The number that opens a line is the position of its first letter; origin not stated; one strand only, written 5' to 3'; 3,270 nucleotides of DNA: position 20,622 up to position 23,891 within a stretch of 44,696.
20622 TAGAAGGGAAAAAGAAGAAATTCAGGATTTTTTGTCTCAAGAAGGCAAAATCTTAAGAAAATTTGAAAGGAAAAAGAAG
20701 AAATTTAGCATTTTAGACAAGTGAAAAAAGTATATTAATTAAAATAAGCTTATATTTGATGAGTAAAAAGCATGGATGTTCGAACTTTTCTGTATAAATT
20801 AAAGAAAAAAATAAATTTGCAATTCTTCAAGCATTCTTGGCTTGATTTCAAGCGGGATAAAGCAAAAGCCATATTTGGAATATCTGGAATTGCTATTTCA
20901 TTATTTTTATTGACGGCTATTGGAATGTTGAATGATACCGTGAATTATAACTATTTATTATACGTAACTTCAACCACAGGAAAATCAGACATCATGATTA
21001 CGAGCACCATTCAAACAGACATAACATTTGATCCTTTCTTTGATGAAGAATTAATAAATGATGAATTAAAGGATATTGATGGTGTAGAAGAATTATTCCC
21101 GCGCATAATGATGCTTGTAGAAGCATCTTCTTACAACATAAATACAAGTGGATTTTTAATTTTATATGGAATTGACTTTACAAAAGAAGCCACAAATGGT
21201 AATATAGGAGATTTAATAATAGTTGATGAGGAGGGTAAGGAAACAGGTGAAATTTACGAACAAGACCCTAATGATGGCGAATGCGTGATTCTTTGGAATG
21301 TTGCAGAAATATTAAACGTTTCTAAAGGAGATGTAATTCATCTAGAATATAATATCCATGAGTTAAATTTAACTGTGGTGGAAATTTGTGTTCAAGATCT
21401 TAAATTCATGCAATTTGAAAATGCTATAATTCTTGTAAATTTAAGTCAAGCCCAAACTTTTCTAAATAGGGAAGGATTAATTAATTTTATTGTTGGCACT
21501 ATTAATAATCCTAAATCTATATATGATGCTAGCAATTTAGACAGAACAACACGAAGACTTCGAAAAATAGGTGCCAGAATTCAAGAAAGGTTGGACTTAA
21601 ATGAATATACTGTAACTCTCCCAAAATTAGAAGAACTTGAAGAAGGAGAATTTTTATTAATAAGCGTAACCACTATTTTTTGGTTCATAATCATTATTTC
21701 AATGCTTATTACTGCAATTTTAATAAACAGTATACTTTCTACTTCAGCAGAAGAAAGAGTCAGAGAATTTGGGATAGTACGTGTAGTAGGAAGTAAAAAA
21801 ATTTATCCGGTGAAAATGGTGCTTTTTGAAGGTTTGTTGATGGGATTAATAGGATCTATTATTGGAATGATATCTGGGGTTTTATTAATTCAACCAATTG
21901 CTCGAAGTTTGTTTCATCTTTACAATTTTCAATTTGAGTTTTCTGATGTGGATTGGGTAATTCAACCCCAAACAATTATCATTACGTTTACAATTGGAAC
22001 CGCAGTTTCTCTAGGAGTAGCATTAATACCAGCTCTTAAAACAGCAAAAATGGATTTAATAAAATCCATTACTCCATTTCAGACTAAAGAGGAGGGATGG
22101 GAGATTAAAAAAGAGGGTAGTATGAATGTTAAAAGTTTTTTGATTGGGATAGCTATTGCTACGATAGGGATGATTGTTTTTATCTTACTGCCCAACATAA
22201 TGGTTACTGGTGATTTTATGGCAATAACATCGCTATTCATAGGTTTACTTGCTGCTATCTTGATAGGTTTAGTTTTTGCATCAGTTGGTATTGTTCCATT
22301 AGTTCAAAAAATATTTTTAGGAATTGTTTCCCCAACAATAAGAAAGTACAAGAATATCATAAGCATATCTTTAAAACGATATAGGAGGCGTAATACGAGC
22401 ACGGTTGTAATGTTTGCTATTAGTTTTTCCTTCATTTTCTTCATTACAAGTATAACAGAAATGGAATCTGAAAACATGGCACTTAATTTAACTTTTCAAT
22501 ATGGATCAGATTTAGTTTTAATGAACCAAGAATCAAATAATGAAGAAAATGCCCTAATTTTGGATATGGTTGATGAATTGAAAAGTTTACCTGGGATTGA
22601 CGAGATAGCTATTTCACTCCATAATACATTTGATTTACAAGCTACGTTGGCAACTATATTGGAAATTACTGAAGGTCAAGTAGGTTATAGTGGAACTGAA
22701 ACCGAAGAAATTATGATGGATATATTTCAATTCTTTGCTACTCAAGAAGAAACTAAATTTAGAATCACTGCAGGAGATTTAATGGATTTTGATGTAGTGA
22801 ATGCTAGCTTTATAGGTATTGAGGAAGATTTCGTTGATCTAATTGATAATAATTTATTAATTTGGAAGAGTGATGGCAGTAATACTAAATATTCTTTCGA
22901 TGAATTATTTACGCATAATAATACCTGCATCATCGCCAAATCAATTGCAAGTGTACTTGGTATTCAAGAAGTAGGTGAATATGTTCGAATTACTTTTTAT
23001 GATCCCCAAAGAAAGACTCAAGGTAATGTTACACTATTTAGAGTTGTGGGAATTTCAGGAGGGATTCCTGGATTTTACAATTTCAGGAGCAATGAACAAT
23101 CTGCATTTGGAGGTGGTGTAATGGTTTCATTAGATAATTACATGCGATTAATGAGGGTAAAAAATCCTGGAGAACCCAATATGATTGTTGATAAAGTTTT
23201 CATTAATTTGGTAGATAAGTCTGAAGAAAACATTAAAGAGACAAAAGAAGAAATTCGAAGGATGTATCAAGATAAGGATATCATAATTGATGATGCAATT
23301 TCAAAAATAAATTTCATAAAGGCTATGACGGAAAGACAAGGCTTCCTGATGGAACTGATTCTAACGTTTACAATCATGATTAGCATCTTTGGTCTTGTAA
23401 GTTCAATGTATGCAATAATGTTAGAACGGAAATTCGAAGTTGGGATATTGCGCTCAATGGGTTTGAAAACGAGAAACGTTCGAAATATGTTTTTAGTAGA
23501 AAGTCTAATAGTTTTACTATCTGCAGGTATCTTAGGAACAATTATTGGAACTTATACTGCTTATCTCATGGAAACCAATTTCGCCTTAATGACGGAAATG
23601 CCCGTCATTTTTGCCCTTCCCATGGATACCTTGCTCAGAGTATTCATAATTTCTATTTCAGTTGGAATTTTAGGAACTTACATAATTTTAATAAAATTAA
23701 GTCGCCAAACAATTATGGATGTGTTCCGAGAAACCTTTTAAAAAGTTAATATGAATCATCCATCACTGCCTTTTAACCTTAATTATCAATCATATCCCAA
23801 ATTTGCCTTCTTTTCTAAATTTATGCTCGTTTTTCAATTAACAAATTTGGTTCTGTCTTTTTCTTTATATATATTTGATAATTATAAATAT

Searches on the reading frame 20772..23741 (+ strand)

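Call 10: search_protein_families(library=pfam, proteins=[window:20772-23741:+], max_evalue=0.01)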
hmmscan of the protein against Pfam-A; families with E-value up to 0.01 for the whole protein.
window:20772-23741:+ (989 aa): 1 family
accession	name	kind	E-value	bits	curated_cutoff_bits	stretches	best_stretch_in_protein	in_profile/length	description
PF02687.27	FtsX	-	1.7e-31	109.2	25.5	2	304-428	1-119/120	FtsX-like permease C-terminal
